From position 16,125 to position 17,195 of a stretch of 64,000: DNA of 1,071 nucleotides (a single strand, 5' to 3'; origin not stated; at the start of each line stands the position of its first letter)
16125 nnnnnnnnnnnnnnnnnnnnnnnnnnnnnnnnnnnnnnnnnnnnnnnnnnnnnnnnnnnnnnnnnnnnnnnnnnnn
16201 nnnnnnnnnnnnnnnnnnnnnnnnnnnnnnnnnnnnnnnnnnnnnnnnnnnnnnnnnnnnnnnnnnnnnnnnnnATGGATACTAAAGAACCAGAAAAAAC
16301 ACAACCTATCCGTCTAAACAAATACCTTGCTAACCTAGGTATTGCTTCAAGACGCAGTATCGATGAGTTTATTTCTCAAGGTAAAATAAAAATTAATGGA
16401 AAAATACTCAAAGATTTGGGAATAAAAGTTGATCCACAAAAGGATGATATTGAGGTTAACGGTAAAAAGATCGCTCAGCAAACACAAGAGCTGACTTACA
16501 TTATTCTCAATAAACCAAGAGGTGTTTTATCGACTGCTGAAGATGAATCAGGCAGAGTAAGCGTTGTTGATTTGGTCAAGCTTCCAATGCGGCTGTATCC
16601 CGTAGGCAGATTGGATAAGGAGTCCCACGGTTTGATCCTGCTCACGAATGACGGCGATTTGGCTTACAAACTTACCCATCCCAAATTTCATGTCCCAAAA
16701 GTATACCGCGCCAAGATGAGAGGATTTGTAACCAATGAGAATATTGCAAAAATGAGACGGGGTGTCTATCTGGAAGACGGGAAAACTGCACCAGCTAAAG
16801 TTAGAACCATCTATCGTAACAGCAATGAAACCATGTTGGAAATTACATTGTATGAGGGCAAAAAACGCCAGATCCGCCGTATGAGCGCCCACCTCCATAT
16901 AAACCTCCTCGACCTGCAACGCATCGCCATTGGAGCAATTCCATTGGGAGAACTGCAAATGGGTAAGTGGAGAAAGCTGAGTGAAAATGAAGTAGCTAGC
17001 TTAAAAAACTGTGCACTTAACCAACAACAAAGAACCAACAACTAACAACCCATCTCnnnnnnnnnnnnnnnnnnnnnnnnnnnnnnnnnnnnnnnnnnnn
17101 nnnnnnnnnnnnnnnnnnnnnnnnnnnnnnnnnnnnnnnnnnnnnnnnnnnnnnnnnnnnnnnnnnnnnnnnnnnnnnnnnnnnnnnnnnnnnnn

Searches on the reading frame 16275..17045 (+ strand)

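Call 47: search_protein_families(library=pfam, proteins=[window:16275-17045:+], max_evalue=0.001)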
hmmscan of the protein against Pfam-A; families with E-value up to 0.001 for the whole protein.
window:16275-17045:+ (256 aa): 2 families
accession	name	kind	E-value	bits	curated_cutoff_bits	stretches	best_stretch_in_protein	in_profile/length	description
PF00849.27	PseudoU_synth_2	-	1.9e-26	93.6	26.8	1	75-206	2-152/152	RNA pseudouridylate synthase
PF01479.30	S4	-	4.1e-12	46.1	22.8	1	13-54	2-44/48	S4 domain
